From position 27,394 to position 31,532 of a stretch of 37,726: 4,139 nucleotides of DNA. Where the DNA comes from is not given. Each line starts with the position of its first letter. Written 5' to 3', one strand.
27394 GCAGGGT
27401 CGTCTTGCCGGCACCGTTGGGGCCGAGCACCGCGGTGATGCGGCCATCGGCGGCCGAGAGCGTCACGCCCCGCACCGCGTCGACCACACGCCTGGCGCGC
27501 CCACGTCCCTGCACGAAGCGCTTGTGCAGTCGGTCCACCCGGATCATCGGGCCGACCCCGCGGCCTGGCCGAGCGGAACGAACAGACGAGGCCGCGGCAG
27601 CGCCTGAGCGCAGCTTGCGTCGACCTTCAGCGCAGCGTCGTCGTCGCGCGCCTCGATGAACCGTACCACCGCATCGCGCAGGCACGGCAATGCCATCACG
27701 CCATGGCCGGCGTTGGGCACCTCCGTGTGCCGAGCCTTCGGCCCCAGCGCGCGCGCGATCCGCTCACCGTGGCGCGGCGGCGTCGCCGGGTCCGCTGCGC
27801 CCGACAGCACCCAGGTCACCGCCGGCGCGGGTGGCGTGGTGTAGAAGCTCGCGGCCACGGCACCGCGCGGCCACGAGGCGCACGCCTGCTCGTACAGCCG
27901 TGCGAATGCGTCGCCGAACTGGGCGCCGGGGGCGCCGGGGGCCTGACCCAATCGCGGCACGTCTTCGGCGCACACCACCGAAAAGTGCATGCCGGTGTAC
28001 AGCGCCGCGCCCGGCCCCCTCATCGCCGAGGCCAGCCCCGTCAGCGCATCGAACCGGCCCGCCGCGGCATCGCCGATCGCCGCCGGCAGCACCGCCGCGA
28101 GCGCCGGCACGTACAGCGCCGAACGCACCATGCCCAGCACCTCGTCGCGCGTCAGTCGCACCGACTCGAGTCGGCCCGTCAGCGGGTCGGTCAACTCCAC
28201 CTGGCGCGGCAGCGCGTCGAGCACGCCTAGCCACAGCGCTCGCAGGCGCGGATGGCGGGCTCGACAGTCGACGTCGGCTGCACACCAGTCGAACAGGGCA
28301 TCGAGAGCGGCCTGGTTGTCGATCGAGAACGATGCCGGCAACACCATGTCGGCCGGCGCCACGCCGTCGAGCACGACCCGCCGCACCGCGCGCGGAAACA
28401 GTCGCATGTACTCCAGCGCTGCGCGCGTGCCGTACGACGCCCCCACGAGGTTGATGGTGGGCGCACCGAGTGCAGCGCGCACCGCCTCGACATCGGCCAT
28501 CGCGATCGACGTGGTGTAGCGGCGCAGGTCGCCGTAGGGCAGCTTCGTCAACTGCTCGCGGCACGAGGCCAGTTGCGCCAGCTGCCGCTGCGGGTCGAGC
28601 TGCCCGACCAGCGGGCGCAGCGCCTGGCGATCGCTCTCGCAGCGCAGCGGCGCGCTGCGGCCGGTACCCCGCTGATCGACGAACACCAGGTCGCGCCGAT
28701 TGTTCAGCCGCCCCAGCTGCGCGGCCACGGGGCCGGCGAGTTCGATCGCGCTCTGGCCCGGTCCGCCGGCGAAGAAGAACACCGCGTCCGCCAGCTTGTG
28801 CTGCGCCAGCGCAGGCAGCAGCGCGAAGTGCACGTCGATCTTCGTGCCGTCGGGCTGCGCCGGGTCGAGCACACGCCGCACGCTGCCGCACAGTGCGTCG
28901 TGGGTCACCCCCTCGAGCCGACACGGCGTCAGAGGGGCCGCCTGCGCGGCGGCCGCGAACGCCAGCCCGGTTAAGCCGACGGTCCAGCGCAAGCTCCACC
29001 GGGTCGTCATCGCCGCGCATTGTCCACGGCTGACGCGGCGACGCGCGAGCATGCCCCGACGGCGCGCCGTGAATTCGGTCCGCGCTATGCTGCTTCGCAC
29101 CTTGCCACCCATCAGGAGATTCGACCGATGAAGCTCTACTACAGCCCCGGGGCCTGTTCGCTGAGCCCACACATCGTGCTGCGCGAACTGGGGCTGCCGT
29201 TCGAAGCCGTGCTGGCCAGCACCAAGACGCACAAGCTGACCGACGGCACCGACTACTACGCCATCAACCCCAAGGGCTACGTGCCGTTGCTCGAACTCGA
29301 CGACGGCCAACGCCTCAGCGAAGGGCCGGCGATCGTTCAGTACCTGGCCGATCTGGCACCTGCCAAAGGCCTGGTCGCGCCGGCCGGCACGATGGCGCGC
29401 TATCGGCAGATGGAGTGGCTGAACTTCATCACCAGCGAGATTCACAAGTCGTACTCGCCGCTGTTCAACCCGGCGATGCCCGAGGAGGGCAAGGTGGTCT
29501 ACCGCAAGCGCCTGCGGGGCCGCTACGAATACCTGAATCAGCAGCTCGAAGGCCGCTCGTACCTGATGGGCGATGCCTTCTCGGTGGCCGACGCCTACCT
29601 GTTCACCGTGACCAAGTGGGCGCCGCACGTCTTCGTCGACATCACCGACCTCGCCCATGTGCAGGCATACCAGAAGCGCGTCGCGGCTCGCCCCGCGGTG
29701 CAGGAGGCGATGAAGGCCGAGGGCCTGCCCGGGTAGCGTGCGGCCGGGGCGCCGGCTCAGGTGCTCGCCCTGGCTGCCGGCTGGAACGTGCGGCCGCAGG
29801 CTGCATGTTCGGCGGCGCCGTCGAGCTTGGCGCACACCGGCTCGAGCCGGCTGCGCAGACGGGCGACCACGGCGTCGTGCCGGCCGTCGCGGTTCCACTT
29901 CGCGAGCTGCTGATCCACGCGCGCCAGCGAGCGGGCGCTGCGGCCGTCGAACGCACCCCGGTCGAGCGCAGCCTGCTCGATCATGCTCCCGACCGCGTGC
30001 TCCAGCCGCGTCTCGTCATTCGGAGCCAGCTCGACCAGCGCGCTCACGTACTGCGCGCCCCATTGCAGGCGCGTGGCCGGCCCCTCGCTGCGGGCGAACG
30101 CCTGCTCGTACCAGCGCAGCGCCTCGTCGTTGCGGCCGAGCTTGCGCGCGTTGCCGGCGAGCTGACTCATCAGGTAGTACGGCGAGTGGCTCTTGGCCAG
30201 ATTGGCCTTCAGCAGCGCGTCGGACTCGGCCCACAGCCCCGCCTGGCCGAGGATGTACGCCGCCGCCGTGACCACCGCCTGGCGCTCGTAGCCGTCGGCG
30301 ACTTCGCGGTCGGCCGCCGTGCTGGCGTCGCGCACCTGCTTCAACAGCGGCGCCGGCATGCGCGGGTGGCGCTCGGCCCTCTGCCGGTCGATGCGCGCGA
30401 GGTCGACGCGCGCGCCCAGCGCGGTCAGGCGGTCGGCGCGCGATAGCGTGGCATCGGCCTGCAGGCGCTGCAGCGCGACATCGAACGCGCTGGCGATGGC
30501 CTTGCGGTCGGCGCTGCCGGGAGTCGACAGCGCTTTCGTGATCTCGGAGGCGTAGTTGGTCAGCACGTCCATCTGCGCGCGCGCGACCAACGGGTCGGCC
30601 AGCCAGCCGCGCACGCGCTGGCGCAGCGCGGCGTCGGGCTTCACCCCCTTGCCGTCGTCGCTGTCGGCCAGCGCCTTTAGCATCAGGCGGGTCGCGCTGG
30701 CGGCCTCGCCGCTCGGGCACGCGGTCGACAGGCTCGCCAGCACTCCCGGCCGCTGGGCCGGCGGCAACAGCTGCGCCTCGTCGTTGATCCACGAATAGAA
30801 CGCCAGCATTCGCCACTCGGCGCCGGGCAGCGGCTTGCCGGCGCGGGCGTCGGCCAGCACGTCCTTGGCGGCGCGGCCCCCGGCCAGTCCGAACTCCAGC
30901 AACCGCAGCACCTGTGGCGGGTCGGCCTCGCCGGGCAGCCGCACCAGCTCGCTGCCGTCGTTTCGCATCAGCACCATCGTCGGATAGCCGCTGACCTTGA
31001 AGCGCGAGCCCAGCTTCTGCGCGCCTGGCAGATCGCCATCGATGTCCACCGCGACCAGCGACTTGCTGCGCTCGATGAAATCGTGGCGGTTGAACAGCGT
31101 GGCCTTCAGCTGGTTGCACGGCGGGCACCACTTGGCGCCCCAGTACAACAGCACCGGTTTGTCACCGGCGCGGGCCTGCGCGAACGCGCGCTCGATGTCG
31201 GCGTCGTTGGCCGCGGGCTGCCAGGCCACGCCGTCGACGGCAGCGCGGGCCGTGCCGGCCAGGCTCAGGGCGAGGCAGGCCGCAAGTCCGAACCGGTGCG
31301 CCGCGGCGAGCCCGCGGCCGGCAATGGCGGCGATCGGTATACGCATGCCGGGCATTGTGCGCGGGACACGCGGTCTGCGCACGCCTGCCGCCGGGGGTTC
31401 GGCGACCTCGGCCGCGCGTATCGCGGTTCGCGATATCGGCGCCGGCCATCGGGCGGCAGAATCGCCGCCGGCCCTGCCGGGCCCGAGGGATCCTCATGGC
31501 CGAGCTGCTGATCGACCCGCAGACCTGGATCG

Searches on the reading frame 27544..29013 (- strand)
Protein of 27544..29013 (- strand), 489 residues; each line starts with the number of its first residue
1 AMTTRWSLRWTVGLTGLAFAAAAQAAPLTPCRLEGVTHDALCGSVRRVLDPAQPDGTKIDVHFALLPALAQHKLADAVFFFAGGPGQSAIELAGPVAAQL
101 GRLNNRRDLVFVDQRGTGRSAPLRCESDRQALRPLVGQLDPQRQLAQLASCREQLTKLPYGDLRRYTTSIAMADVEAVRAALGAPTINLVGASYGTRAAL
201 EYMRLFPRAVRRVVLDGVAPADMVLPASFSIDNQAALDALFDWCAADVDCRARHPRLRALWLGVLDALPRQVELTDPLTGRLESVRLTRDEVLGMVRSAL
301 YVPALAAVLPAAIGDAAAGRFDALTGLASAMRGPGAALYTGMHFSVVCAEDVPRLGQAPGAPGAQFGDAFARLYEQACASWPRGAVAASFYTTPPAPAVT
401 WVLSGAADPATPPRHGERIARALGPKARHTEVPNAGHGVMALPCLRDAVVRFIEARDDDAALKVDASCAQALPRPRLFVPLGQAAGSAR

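Call 40: search_protein_families(library=pfam, proteins=[window:27544-29013:-], max_evalue=0.0001)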
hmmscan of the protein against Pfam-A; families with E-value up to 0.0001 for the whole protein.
window:27544-29013:- (489 aa): 2 families
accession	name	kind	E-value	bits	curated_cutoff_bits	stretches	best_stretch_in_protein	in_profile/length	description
PF00561.26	Abhydrolase_1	-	1.4e-14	54.8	25.8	1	77-243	2-122/245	alpha/beta hydrolase fold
PF08386.16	Abhydrolase_4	-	4e-11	43.4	21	1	366-454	4-92/103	TAP-like protein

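Call 58: search_protein_families(library=ncbifam, proteins=[window:27544-29013:-], max_evalue=0.00001)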
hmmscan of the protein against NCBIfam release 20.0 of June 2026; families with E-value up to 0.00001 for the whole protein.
window:27544-29013:- (489 aa): 2 families
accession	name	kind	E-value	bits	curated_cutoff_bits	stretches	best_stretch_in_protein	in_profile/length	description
TIGR01249.1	pro_imino_pep_1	equivalog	1.1e-07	31.3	259.75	0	161-218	71-128/307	prolyl aminopeptidase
TIGR02427.1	protocat_pcaD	equivalog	7e-06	25.6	255.85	0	400-437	196-232/251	3-oxoadipate enol-lactonase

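Call 59: search_solved_structures(query=window:27544-29013:-, max_evalue=0.001, show_alignments=1)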
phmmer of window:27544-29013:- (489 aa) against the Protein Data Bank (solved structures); distinct sequences matched with E-value up to 0.001: 8.
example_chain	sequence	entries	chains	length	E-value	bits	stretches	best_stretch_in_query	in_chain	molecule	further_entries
7sfm_A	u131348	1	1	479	7.4e-20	74.4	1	19-423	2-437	Hip1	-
8e5w_A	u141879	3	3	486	6.7e-19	71.2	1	24-423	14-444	Protease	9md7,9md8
5bkm_A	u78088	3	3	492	1e-18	70.6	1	27-423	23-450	Carboxylesterase A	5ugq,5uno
5uoh_A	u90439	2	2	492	6.3e-18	68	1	27-423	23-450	Carboxylesterase A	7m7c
8g5t_A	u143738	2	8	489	9.9e-10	41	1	96-436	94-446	TnmK2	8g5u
8e18_A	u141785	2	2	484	3.9e-09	39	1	41-274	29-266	Secreted hydrolase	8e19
5yhp_A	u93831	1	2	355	6e-05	25.2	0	78-148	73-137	Cold active proline iminopeptidase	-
1azw_A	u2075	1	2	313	0.00046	22.3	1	150-218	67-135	PROLINE IMINOPEPTIDASE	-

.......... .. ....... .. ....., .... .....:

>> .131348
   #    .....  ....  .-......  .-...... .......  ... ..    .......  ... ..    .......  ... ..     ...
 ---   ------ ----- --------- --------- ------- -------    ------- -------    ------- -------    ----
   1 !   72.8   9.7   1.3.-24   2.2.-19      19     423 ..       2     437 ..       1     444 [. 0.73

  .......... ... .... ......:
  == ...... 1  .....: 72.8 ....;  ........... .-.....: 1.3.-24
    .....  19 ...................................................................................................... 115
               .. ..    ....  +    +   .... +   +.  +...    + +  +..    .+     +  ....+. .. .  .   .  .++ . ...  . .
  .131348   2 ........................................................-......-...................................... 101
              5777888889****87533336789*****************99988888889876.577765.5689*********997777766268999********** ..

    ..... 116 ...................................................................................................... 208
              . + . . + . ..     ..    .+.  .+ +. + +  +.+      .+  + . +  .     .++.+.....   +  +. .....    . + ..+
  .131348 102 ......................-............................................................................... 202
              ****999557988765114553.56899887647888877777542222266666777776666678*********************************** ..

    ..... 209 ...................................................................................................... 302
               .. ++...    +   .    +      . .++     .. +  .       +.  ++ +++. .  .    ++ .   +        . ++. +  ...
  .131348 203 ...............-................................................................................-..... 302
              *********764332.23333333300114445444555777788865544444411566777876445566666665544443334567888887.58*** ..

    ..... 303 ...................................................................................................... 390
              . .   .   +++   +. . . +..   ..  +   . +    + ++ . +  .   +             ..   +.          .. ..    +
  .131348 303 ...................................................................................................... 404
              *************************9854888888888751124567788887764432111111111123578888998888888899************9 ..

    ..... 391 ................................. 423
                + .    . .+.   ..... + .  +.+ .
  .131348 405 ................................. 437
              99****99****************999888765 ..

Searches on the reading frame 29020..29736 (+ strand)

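Call 40: search_protein_families(library=pfam, proteins=[window:29020-29736:+], max_evalue=0.0001)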
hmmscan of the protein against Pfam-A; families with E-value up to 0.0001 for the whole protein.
window:29020-29736:+ (238 aa): 6 families
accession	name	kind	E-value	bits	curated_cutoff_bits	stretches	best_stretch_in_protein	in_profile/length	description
PF13409.12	GST_N_2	-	9.6e-11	42.6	25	1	46-111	4-69/70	Glutathione S-transferase, N-terminal domain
PF13417.12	GST_N_3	-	1.2e-08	35.6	22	1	51-115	14-73/75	Glutathione S-transferase, N-terminal domain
PF00043.30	GST_C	-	1.5e-08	35.2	20.7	1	145-225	10-93/93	Glutathione S-transferase, C-terminal domain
PF02798.26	GST_N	-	4.3e-08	33.8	20.9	1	36-110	2-75/76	Glutathione S-transferase, N-terminal domain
PF14497.11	GST_C_3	-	9.9e-08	32.6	21.6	1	155-230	18-100/104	Glutathione S-transferase, C-terminal domain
PF13410.11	GST_C_2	-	3.3e-05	24.3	24.9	1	163-208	9-54/69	Glutathione S-transferase, C-terminal domain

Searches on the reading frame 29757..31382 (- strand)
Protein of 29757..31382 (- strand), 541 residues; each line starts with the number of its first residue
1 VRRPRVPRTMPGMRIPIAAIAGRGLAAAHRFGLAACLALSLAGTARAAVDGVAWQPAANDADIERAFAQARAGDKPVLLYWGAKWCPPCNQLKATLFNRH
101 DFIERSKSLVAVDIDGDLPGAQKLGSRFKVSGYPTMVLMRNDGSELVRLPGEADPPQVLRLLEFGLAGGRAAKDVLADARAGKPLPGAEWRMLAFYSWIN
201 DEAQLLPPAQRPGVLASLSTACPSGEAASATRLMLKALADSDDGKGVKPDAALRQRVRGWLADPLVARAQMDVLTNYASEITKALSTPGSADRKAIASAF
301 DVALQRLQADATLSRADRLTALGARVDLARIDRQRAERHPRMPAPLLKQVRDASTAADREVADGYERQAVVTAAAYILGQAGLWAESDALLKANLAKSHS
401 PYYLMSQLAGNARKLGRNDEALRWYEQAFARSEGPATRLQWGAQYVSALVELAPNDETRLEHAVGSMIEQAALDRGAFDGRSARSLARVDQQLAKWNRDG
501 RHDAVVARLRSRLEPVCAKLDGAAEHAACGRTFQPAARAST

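Call 40: search_protein_families(library=pfam, proteins=[window:29757-31382:-], max_evalue=0.0001)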
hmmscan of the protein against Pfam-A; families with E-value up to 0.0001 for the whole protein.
window:29757-31382:- (541 aa): 4 families
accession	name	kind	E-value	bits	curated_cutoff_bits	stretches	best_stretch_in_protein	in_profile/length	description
PF13899.12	Thioredoxin_7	-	1.1e-10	41.9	27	1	60-139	3-81/83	Thioredoxin-like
PF13098.12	Thioredoxin_2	-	2.6e-10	41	27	1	72-162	3-104/104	Thioredoxin-like domain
PF00085.26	Thioredoxin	-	1.6e-08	34.9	23.5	1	71-145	14-84/103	Thioredoxin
PF13905.12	Thioredoxin_8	-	1.4e-06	28.9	27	0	75-118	2-47/94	Thioredoxin-like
